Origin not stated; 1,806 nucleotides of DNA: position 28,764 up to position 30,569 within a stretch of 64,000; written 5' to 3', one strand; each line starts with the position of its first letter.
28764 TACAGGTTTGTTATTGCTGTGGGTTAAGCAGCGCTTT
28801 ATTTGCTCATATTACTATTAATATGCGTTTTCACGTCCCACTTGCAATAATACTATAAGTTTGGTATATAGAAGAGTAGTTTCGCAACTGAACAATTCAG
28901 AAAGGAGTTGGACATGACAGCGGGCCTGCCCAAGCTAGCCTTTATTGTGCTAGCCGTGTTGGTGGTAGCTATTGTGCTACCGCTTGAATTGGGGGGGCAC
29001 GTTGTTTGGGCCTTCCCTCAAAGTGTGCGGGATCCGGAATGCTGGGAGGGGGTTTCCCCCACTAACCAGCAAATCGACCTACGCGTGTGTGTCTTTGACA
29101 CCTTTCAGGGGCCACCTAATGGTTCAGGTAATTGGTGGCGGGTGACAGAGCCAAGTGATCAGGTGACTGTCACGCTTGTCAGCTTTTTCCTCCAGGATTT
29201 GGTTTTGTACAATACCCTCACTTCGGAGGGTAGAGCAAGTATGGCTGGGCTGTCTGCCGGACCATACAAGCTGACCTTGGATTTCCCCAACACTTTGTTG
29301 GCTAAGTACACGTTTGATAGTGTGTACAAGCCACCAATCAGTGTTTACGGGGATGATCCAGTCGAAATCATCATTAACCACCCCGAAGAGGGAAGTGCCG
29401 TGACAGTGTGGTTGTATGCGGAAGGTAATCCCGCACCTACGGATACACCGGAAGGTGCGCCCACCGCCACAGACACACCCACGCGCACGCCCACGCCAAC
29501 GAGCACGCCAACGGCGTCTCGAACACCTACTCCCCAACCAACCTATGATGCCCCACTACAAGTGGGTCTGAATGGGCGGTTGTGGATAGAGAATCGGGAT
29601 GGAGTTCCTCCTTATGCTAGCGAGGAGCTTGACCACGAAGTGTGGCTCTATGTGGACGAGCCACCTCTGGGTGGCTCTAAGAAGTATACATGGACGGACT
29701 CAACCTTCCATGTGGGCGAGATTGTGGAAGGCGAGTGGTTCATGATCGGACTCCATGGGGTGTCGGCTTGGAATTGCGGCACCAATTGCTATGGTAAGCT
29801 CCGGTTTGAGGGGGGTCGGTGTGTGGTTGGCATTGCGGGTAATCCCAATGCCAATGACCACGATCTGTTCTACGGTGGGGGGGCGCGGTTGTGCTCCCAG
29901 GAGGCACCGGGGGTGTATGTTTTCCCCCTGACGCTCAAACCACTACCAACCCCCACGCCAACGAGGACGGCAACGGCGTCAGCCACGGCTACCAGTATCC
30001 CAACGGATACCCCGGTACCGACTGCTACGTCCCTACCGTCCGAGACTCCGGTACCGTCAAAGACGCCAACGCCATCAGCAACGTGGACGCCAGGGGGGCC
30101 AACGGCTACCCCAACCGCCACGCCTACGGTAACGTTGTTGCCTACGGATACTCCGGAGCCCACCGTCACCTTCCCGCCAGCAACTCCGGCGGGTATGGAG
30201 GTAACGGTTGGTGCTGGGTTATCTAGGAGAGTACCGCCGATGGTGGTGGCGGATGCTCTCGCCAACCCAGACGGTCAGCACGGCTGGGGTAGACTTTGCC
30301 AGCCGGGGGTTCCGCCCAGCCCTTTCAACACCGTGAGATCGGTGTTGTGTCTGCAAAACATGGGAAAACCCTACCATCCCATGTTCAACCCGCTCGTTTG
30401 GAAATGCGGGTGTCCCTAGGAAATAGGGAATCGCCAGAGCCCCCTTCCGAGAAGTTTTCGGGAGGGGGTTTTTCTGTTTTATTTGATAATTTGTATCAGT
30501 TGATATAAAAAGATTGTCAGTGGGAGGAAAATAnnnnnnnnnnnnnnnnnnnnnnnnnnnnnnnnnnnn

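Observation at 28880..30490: Strongly GC-enriched orphan gene for a secreted Pro/Thr-linker protein with a GC-rich terminator (likely horizontal acquisition)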

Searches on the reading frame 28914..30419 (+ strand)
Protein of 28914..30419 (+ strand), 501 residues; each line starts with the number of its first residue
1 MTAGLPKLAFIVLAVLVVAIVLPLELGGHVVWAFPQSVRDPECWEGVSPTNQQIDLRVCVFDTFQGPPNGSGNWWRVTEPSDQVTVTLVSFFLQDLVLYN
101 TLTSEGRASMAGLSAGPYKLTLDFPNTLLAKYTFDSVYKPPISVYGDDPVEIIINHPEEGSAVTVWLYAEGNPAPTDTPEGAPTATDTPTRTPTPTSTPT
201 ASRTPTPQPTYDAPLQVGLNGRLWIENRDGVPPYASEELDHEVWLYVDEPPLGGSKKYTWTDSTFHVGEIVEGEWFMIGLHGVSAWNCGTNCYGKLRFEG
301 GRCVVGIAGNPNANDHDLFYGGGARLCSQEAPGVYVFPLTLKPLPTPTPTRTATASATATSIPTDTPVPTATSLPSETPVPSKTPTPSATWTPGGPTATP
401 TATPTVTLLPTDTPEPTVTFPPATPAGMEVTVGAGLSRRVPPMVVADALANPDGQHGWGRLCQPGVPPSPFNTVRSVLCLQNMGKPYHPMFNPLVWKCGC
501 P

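Call 5: search_protein_families(library=pfam, proteins=[window:28914-30419:+], max_evalue=10)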
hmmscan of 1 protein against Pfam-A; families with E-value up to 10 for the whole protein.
window:28914-30419:+ (501 aa): 0 families

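Call 6: search_protein_families(library=ncbifam, proteins=[window:28914-30419:+], max_evalue=10)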
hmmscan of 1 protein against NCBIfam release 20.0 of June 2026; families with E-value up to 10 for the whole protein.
window:28914-30419:+ (501 aa): 0 families
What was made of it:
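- Tried and rejected: Pfam and NCBIfam on the whole protein at E<=10 gave nothing (calls 5, 6).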

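Call 7: find_homologous_proteins(query=window:28914-30419:+, max_evalue=0.01)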
Query window:28914-30419:+ (501 aa): 50 proteins with E <= 0.01 among 8000 candidates.
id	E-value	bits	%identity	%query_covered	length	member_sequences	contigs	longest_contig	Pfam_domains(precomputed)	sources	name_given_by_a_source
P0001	0.0e+0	1164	100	100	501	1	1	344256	-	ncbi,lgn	-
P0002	2.5e-10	57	51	7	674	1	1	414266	PF16640.12,PF17936.8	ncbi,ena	-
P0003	3.1e-8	51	40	28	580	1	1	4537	PF26549.1,PF07676.19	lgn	-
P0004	2.7e-6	44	-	-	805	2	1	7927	PF22352.3,PF13472.13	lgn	-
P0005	2.8e-6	44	-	-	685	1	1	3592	PF06848.18,PF17210.10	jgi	jgi:hypothetical protein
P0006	5.7e-6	43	50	4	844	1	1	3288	PF01483.28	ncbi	-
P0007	9.6e-6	42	-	-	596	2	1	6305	-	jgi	jgi:outer membrane protein assembly factor BamB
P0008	1.0e-5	42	51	11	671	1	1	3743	PF00041.28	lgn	-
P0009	1.9e-5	41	-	-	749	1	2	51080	PF19190.7,PF00704.35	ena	-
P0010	2.5e-5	41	31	15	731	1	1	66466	PF08329.17,PF17936.8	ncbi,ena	-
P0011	3.5e-5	40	-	-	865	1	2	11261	-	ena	-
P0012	3.6e-5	40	-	-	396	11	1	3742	-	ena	-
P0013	4.0e-5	40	44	14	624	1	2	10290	PF04151.22,PF11721.15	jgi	jgi:hypothetical protein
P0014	7.5e-5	39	43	11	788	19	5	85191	PF12819.14,PF17210.10,PF11721.15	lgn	-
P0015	7.9e-5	39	-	-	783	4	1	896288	PF00041.28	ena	-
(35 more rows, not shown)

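Call 10: find_encoding_contigs(protein=P0001, flank=10000, max_places=5)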
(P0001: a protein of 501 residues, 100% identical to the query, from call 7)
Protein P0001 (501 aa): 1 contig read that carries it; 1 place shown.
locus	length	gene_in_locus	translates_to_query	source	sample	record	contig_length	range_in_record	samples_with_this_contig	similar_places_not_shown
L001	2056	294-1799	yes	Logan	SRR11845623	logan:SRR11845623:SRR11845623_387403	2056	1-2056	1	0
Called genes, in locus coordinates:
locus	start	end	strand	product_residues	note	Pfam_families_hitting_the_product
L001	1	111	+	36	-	?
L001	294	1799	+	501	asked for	-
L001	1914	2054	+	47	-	?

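Call 63: predict_structure(alignment_id=A4)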
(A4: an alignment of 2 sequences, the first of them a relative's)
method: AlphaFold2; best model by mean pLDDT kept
length: 501 residues; sequences in the alignment: 2
mean_pLDDT: 39.0   pTM: 0.32
mean pLDDT of the five models: 39.0, 36.0, 32.6, 30.6, 29.9
residues with pLDDT >= 90: 0; 70-90: 65; 50-70: 60; < 50: 376
segments of 3 or more residues with pLDDT < 50: 1-6, 18-214, 227-238, 251-253, 346-501
pLDDT, mean of each block of 10 residues (from residue 1): 52 55 24 23 27 27 25 22 24 28 24 30 29 27 29 31 28 27 27 29 26 55 55 46 59 58 69 76 74 77 77 63 71 76 50 33 29 32 31 29 29 24 23 27 35 30 30 29 28 25 25
secondary structure, 60 per line:
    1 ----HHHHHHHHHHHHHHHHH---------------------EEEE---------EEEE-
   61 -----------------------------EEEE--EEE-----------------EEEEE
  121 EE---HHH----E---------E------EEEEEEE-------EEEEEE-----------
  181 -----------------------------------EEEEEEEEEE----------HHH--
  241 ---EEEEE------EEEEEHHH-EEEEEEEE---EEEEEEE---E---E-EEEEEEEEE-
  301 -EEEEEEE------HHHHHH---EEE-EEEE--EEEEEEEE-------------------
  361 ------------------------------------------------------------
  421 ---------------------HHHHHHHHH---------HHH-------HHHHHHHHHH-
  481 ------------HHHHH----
elements in order: H5-21 E43-46 E56-59 E90-93 E96-98 E116-122 E150-156 E164-169 E216-225 E244-248 E255-259 E264-271 E275-281 E291-299 E302-308 H315-320 E324-326 E328-331 E334-341 H442-450 H470-479 H493-497
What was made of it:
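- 28914..29009 (+): Signal-peptide-like N-terminus (aa 1-32: K7, hydrophobic core 9-23, VWA|F). AF2 predicts a helix at 5-21 (call 63).
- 29010..29429 (+): Region D1 (aa 33-172), beta-rich, no detectable relative. AF2 pLDDT is below 30 (call 63).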

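Call 64: search_protein_families(library=phrogs, proteins=[P0001], max_evalue=0.1)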
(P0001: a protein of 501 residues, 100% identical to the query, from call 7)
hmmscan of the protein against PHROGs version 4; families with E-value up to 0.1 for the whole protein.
P0001 (501 aa): 2 families
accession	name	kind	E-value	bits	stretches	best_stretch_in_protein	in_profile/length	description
phrog_15511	-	unknown function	8.1e-05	22.9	1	173-210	222-259/511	-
phrog_32124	-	unknown function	0.0034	18.4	1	155-221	81-144/218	-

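Call 66: fold_search(model_id=the predicted structure, library=pdb)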
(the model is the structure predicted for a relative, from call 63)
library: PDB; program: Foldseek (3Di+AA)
matches with E <= 10: 323; with E <= 0.001: 0
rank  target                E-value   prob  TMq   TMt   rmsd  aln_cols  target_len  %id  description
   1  5u6f                  6.2e-03  0.84  0.14  0.21  23.3       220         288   14  Bacterial adhesin from Mobiluncus mulieris containing intramolecular disulfide, isopeptide, and ester bond cross-links ( (released 2018-06-13)
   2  5u5o                  2.3e-02  0.72  0.14  0.22  22.4       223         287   12  Bacterial adhesin from Mobiluncus mulieris containing intramolecular disulfide, isopeptide, and ester bond cross-links ( (released 2018-06-13)
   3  7w7i_E                2.5e-02  0.41  0.13  0.18  21.5       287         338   12  Crystal Structure of shaft pilin PitB from pilus islet-2 of Streptococcus oralis (released 2022-06-01)
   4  3irp                  3.0e-02  0.54  0.13  0.15  17.2       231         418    9  Crystal structure of functional region of UafA from Staphylococcus saprophyticus at 1.50 angstrom resolution (released 2010-09-08)
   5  2l2b_MODEL_1_A        4.7e-02  0.51  0.13  0.29   8.5       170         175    9  Structure of StnII-Y111N, a mutant of the sea anemone actinoporin Sticholysin II (released 2011-06-29)
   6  4z2f_A                5.0e-02  0.85  0.15  0.40   6.7       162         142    9  Sclerotium Rolfsii lectin variant (SSR2) with fine carbohydrate specificity (released 2015-07-01)
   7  2ha1_MODEL_1_A        6.6e-02  0.44  0.08  0.18  21.9       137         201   13  Complex of the first and second type III domains of human Fibronectin in solution (released 2007-04-10)
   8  4ilt_C                8.7e-02  0.69  0.15  0.39   7.0       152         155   12  Structure of the dioxygenase domain of SACTE_2871, a novel dioxygenase carbohydrate-binding protein fusion from the ce (released 2013-05-15)
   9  7w6b                  9.2e-02  0.33  0.12  0.08  21.8       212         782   11  Crystal Structure of PitA from pilus islet-2 of Streptococcus oralis (released 2022-06-01)
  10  4eiu                  9.7e-02  0.30  0.11  0.19  17.8       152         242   12  Crystal structure of a DUF3823 family protein (BACUNI_03093) from Bacteroides uniformis ATCC 8492 at 1.90 A resolution (released 2012-05-30)
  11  7vcr_A                1.2e-01  0.23  0.12  0.13  21.4       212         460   10  Crystal Structure of PitA fragment from pilus islet-2 of Streptococcus oralis (released 2022-06-01)
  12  4ilv_A                1.5e-01  0.60  0.16  0.40   6.5       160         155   12  Structure of the dioxygenase domain of SACTE_2871, a novel dioxygenase carbohydrate-binding protein fusion from the ce (released 2013-05-15)
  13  3b2m_A                1.6e-01  0.18  0.11  0.16  11.9       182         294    9  Crystal Structure of the Major Pilin from Streptococcus pyogenes (released 2007-12-18)
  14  5ek8                  1.9e-01  0.18  0.09  0.08  14.5       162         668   10  Crystal structure of a 9R-lipoxygenase from Cyanothece PCC8801 at 2.7 Angstroms (released 2015-12-23)
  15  4qrl                  2.0e-01  0.30  0.09  0.31  11.9        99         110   14  Crystal structure of a lipocalin-like protein (BACUNI_01346) from Bacteroides uniformis ATCC 8492 at 1.79 A resolution (released 2014-08-27)
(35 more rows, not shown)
